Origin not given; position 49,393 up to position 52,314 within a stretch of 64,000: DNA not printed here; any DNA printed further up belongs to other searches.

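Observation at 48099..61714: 12-gene respiratory island: soluble cytochrome c/FeS/Mo-bisPGD enzyme physically uncoupled from its own cytochrome c/FeS/NrfD quinol module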

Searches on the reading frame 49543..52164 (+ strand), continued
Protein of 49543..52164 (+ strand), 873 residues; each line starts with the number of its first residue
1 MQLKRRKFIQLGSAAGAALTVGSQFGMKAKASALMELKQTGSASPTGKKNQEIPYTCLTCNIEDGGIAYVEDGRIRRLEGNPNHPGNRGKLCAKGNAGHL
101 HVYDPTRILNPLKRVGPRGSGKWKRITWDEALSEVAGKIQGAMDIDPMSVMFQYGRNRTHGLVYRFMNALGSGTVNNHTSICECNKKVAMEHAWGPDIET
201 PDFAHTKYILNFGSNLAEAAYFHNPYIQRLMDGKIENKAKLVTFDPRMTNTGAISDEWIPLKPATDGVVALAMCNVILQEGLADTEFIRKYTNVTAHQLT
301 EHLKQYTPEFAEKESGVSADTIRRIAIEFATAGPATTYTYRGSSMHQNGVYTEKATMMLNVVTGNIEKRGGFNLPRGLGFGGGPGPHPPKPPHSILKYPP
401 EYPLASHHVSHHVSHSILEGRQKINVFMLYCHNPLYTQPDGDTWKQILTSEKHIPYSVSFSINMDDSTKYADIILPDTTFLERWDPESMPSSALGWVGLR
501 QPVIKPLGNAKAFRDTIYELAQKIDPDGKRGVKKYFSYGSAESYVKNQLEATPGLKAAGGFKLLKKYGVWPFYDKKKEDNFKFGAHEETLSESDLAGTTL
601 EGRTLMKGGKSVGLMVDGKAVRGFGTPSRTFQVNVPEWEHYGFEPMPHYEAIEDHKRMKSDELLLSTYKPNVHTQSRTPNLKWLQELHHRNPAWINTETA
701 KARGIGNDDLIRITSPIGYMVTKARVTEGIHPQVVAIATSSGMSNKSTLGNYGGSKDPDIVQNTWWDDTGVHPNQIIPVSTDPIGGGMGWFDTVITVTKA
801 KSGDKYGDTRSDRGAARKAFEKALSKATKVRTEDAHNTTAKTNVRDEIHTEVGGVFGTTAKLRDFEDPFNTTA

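Call 65: search_protein_families(library=ncbifam, proteins=[P0127, P0128, P0131, P0136, P0150, P0157, P0249, P0266, P0216, P0187], max_evalue=1e-60)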
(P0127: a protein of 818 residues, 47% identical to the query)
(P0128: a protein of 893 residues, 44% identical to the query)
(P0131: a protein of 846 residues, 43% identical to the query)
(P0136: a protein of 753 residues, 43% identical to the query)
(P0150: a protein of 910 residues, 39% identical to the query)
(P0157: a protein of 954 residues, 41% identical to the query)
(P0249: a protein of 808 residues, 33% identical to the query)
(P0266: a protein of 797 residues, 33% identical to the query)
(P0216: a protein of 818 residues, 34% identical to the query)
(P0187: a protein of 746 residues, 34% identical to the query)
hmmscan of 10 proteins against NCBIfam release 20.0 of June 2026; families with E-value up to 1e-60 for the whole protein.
P0127 (818 aa): 5 families
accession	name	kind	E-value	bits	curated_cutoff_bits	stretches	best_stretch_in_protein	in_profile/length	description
NF012032.0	PRK15488.1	equivalog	7.9e-121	404.4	694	1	1-531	1-533/759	thiosulfate reductase PhsA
TIGR02166.1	dmsA_ynfE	subfamily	1.4e-88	297.8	777.7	1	3-573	1-606/794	DMSO/selenate family reductase complex A subunit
TIGR01591.1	Fdh-alpha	equivalog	8e-74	248.9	666.25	0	55-370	2-316/672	formate dehydrogenase subunit alpha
NF011566.1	PRK14990.1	exception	8.9e-63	212.5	1600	0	2-579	13-632/814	dimethylsulfoxide reductase subunit A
TIGR03479.1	DMSO_red_II_alp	subfamily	2e-62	211.5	984.75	0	48-292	55-308/913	molybdopterin-dependent oxidoreductase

P0128 (893 aa): 2 families
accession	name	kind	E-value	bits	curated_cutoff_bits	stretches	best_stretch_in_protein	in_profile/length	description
NF012032.0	PRK15488.1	equivalog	9.2e-96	321.5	694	1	5-391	2-371/759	thiosulfate reductase PhsA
TIGR01591.1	Fdh-alpha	equivalog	7.1e-63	212.7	666.25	0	60-395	1-331/672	formate dehydrogenase subunit alpha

P0131 (846 aa): 3 families
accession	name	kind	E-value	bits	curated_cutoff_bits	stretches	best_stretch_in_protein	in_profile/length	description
NF012032.0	PRK15488.1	equivalog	1.8e-97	327.2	694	1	71-557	38-527/759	thiosulfate reductase PhsA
TIGR02166.1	dmsA_ynfE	subfamily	3.6e-80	270.1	777.7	1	76-556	44-556/794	DMSO/selenate family reductase complex A subunit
TIGR01591.1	Fdh-alpha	equivalog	2.3e-71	240.8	666.25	0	81-579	3-500/672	formate dehydrogenase subunit alpha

P0136 (753 aa): 2 families
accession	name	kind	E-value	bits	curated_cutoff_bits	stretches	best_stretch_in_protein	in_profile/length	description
NF012032.0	PRK15488.1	equivalog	5.8e-110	368.5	694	1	2-325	42-361/759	thiosulfate reductase PhsA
TIGR02166.1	dmsA_ynfE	subfamily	4.7e-73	246.5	777.7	0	8-243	50-298/794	DMSO/selenate family reductase complex A subunit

P0150 (910 aa): 1 family
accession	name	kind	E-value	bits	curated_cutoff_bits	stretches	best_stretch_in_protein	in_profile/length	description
NF012032.0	PRK15488.1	equivalog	1.8e-95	320.5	694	1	3-585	2-562/759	thiosulfate reductase PhsA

P0157 (954 aa): 2 families
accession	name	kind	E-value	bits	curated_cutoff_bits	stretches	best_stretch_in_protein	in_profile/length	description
NF012032.0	PRK15488.1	equivalog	3.4e-85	286.6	694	1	55-583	26-528/759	thiosulfate reductase PhsA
TIGR02166.1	dmsA_ynfE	subfamily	2.3e-65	221.1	777.7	0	68-583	41-558/794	DMSO/selenate family reductase complex A subunit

P0249 (808 aa): 4 families
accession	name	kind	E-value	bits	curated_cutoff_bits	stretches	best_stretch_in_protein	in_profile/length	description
NF041714.1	arsenate_red_ArrA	equivalog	3.2e-200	667.3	1600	1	11-570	3-568/848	arsenate respiratory reductase molybdopterin-containing subunit ArrA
NF012032.0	PRK15488.1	equivalog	8.4e-89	298.5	694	1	10-797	2-749/759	thiosulfate reductase PhsA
NF041783.2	mnquin_red_QrcB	equivalog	5e-79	266.2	440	0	12-572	4-506/695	menaquinone reductase molybdopterin-binding-like subunit QrcB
TIGR02166.1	dmsA_ynfE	subfamily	2.1e-66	224.5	777.7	0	11-414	1-398/794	DMSO/selenate family reductase complex A subunit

P0266 (797 aa): 4 families
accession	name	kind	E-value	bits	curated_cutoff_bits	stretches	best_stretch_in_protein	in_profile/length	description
NF041714.1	arsenate_red_ArrA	equivalog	5.9e-185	616.8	1600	1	12-548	4-556/848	arsenate respiratory reductase molybdopterin-containing subunit ArrA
NF012032.0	PRK15488.1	equivalog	4.6e-80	269.6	694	1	11-782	3-748/759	thiosulfate reductase PhsA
NF041783.2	mnquin_red_QrcB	equivalog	4.6e-67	226.7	440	0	49-299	49-289/695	menaquinone reductase molybdopterin-binding-like subunit QrcB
TIGR02166.1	dmsA_ynfE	subfamily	1.4e-62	211.8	777.7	0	12-406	2-401/794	DMSO/selenate family reductase complex A subunit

P0216 (818 aa): 4 families
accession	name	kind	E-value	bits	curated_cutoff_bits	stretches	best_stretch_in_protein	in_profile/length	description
NF041714.1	arsenate_red_ArrA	equivalog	3.6e-124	415.7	1600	0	4-283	4-287/848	arsenate respiratory reductase molybdopterin-containing subunit ArrA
NF012032.0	PRK15488.1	equivalog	2e-93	313.8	694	1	3-547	3-538/759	thiosulfate reductase PhsA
NF041783.2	mnquin_red_QrcB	equivalog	3.1e-74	250.4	440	1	44-532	49-505/695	menaquinone reductase molybdopterin-binding-like subunit QrcB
TIGR01591.1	Fdh-alpha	equivalog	2.1e-66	224.4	666.25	0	51-488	2-440/672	formate dehydrogenase subunit alpha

P0187 (746 aa): 4 families
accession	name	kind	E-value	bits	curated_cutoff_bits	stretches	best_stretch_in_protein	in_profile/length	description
NF012032.0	PRK15488.1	equivalog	3.4e-155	518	694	1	14-534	3-533/759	thiosulfate reductase PhsA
TIGR02166.1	dmsA_ynfE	subfamily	4.3e-80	269.8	777.7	1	14-744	1-792/794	DMSO/selenate family reductase complex A subunit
TIGR01591.1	Fdh-alpha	equivalog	1e-77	261.8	666.25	0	60-338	2-284/672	formate dehydrogenase subunit alpha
TIGR03479.1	DMSO_red_II_alp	subfamily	7e-67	226.2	984.75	0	59-289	61-304/913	molybdopterin-dependent oxidoreductase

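Call 70: find_related_loci(query=P0131, collection=genome_contigs, flank=8000)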
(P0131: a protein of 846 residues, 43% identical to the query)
Query P0131 (846 aa) in genome_contigs; peptide patterns used: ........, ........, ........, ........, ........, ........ (x = any residue, [..] = any of these).
35 stretches matched a pattern; 9 encode a relative of the query (tblastn E <= 1e-3); 9 distinct loci.
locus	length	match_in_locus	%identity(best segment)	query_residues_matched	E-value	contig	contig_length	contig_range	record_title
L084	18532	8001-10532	67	1-844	0e+0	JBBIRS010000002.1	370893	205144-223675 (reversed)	MAG: Planctomycetales bacterium isolate QH1S170213_bin_355 NODE_13_length_370893_cov_7.072277, whole genome shotgun sequ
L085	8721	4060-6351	62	76-844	0e+0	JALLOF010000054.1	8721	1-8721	Nitrospinae bacterium AH_259_B05_G02_I21 NODE_54_length_8721_cov_1459.97, whole genome shotgun sequence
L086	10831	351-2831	56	17-845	0e+0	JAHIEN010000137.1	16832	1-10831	MAG: Candidatus Omnitrophota bacterium isolate KR11_0.1_MetaG.mb.20 KR11_0.1_MetaG.mb.20_k141_1212887, whole genome shot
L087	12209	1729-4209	55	17-845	0e+0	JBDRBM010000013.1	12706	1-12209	MAG: Candidatus Omnitrophota bacterium isolate MEGAHIT-group-1.126 k141_8954627, whole genome shotgun sequence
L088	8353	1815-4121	57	76-843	0e+0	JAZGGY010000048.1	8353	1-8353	MAG: bacterium isolate SCS5bin.27 SCS5bin.27_48, whole genome shotgun sequence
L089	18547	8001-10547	52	5-837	0e+0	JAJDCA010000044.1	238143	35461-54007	MAG: Candidatus Omnitrophota bacterium isolate OFTM38 OFTM38_43, whole genome shotgun sequence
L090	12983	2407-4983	43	76-838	0e+0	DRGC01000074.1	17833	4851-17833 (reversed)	MAG TPA_asm: Phycisphaerae bacterium isolate HyVt-337 HyVt-337_k145_45659, whole genome shotgun sequence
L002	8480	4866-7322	39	17-845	0e+0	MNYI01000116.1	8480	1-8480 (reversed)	MAG: Candidatus Desantisbacteria bacterium CG2_30_40_21 cg2_3.0_scaffold_12767_c, whole genome shotgun sequence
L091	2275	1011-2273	48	77-480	5e-135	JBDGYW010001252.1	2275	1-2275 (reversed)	MAG: Gemmatimonadota bacterium isolate M3-38_Bin_161 M3-38_Bin_161_scaffold_456513, whole genome shotgun sequence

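Call 72: search_protein_families(library=ncbifam, alignment_id=A1, max_evalue=1e-40)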
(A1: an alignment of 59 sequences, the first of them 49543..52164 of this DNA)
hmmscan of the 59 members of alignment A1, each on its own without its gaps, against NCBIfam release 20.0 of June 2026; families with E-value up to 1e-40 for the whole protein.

A. member 1, window:49543-52164:+ (873 aa): 10 families
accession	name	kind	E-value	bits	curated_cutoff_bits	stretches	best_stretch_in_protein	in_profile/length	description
NF012032.0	PRK15488.1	equivalog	8.3e-110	367.9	694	1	1-372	1-361/759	thiosulfate reductase PhsA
TIGR02166.1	dmsA_ynfE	subfamily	3.1e-79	266.9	777.7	1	3-542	1-569/794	DMSO/selenate family reductase complex A subunit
TIGR01591.1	Fdh-alpha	equivalog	2e-61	208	666.25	1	55-377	5-323/672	formate dehydrogenase subunit alpha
NF041714.1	arsenate_red_ArrA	equivalog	1.3e-55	188.9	1600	0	1-372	1-399/848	arsenate respiratory reductase molybdopterin-containing subunit ArrA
NF041884.1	selenate_YnfF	exception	3.6e-50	170.7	1650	0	4-539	2-568/798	selenate/tellurate reductase subunit YnfF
NF041783.2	mnquin_red_QrcB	equivalog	1.2e-49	169.1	440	1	57-527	57-506/695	menaquinone reductase molybdopterin-binding-like subunit QrcB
TIGR03479.1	DMSO_red_II_alp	subfamily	6.4e-49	166.8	984.75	0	82-293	95-308/913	molybdopterin-dependent oxidoreductase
NF047855.1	AssmNtatRedNasC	equivalog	2.7e-47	161.5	1100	0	51-383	23-354/708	assimilatory nitrate reductase catalytic subunit NasC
NF041885.1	selenate_YnfE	exception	8.1e-46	156.2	1675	0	4-585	4-619/805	selenate/tellurate reductase subunit YnfE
NF011566.1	PRK14990.1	exception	2.3e-45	154.9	1600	0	58-372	73-417/814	dimethylsulfoxide reductase subunit A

B. families by the number of members that match (of 59 scanned): 19 families
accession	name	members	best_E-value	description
NF012032.0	PRK15488.1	59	0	thiosulfate reductase PhsA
TIGR02166.1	dmsA_ynfE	58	1.4e-107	DMSO/selenate family reductase complex A subunit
TIGR01591.1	Fdh-alpha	53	2.1e-122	formate dehydrogenase subunit alpha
NF041714.1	arsenate_red_ArrA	50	3.2e-200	arsenate respiratory reductase molybdopterin-containing subunit ArrA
TIGR03479.1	DMSO_red_II_alp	50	1e-77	molybdopterin-dependent oxidoreductase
NF041783.2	mnquin_red_QrcB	43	1.1e-95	menaquinone reductase molybdopterin-binding-like subunit QrcB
NF041885.1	selenate_YnfE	43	4.5e-74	selenate/tellurate reductase subunit YnfE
NF011566.1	PRK14990.1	41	3.1e-71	dimethylsulfoxide reductase subunit A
NF041884.1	selenate_YnfF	38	2e-73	selenate/tellurate reductase subunit YnfF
NF047855.1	AssmNtatRedNasC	36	7.1e-91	assimilatory nitrate reductase catalytic subunit NasC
TIGR00509.1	bisC_fam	21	2.3e-68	molybdopterin guanine dinucleotide-containing S/N-oxide reductase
TIGR01553.1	formate-DH-alph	13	1.4e-63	formate dehydrogenase-N subunit alpha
NF011567.1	PRK14991.1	5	3.2e-136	tetrathionate reductase subunit TtrA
NF011682.0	PRK15102.1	3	4.6e-53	trimethylamine-N-oxide reductase TorA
NF041513.1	formate_DH_Act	3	1.2e-49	formate dehydrogenase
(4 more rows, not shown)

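Call 73: search_protein_families(library=ncbifam, proteins=[P0178, P0264, P0224, P0227, P0164, P0135, P0154, P0240], max_evalue=1e-80)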
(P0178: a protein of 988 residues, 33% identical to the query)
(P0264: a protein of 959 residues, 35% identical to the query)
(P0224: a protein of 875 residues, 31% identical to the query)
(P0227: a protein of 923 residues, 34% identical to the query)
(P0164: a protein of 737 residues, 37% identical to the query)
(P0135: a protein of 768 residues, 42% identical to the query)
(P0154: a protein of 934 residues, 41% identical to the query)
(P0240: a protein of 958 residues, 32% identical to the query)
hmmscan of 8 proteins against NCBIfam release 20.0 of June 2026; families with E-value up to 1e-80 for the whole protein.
P0178 (988 aa): 0 families

P0264 (959 aa): 1 family
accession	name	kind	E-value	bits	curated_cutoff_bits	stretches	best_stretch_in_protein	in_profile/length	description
NF011567.1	PRK14991.1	equivalog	3.2e-136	455.6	1750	1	66-727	76-763/1022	tetrathionate reductase subunit TtrA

P0224 (875 aa): 0 families

P0227 (923 aa): 0 families

P0164 (737 aa): 2 families
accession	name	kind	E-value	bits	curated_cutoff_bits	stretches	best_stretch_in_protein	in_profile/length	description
NF012032.0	PRK15488.1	equivalog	8e-134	447.4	694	1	9-533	16-539/759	thiosulfate reductase PhsA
TIGR02166.1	dmsA_ynfE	subfamily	4.1e-96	322.8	777.7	0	5-360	13-398/794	DMSO/selenate family reductase complex A subunit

P0135 (768 aa): 1 family
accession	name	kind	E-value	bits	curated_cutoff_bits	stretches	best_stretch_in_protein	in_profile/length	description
NF012032.0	PRK15488.1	equivalog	3.8e-105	352.6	694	1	4-544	3-533/759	thiosulfate reductase PhsA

P0154 (934 aa): 1 family
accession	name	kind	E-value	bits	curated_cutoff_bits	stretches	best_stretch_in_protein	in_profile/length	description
NF012032.0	PRK15488.1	equivalog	4.2e-103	345.8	694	1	99-601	43-543/759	thiosulfate reductase PhsA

P0240 (958 aa): 0 families

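Call 74: find_related_loci(query=P0264, collection=genome_contigs, flank=9000)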
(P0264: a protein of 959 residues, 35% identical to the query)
Query P0264 (959 aa) in genome_contigs; peptide patterns used: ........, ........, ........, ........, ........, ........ (x = any residue, [..] = any of these).
32 stretches matched a pattern; 20 encode a relative of the query (tblastn E <= 1e-3); 20 distinct loci.
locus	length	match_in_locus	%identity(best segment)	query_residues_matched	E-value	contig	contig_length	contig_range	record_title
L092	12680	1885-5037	31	16-957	2e-131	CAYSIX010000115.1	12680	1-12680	MAG TPA_asm: uncultured Phycisphaeraceae bacterium isolate SRP141376_co4_125 genome assembly, contig: NODE_8346_length_1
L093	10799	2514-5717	30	7-959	3e-144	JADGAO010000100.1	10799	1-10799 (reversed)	MAG: Nitrospinota bacterium isolate nNGHbin12 nNGH_bin12_NODE_100_length_10799_cov_8.012936, whole genome shotgun sequen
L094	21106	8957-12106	30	14-956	4e-129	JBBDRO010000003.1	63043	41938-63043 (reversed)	MAG: Gemmatimonadota bacterium isolate LejiaC_71_52 Lejia_C_1085_length_63043_cov_33, whole genome shotgun sequence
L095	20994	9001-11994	31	64-957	3e-126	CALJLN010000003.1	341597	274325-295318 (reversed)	MAG TPA_asm: uncultured Phycisphaerales bacterium isolate SRR1506987_bin.29_CONCOCT_v1.1_MAG genome assembly, contig: ER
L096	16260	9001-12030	31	64-958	3e-115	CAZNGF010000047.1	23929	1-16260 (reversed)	MAG TPA_asm: uncultured Thermotogae bacterium isolate SRP141376_co3_455 genome assembly, contig: NODE_5594_length_23929_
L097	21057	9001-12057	29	34-956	1e-113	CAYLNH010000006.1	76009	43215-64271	MAG TPA_asm: uncultured Lentisphaerales bacterium isolate SRP141376_co4_287 genome assembly, contig: NODE_578_length_760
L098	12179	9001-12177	30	15-955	5e-113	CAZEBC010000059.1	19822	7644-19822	MAG TPA_asm: uncultured bacterium isolate binchicken_co107_64 genome assembly, contig: NODE_6739_length_19822_cov_11.648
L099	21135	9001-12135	30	17-957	1e-111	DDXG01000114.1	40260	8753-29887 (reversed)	MAG TPA_asm: Phycisphaerales bacterium UBA2266 UBA2266_contig_28386, whole genome shotgun sequence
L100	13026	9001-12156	31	16-956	2e-107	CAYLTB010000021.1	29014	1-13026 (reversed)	MAG TPA_asm: uncultured Verrucomicrobiota bacterium isolate binchicken_co265_111 genome assembly, contig: NODE_2659_leng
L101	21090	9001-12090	31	38-959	2e-104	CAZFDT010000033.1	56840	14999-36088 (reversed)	MAG TPA_asm: uncultured Phycisphaeraceae bacterium isolate binchicken_co350_112 genome assembly, contig: NODE_853_length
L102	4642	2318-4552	32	52-743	9e-102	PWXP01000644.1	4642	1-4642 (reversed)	MAG: Planctomycetaceae bacterium isolate CSSed11_97R1 CS-Sed11-C43451, whole genome shotgun sequence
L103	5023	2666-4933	32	33-743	3e-100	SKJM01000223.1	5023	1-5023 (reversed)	MAG: Planctomycetales bacterium isolate CSSed162cmA_102R1 CSSed16-2cmA-86942, whole genome shotgun sequence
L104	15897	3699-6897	31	12-958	4e-94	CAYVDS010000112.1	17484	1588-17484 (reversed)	MAG TPA_asm: uncultured bacterium isolate binchicken_co232_148 genome assembly, contig: NODE_6336_length_17484_cov_4.544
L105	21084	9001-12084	32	64-959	8e-143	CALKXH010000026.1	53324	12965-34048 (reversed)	MAG: uncultured Anaerolineae bacterium isolate H1_Bin_METABAT__151_1 genome assembly, contig: c_000000080266, whole geno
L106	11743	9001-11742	30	16-835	3e-90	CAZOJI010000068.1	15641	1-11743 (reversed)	MAG TPA_asm: uncultured Gemmatimonadaceae bacterium isolate SRP141376_co2_135 genome assembly, contig: NODE_7533_length_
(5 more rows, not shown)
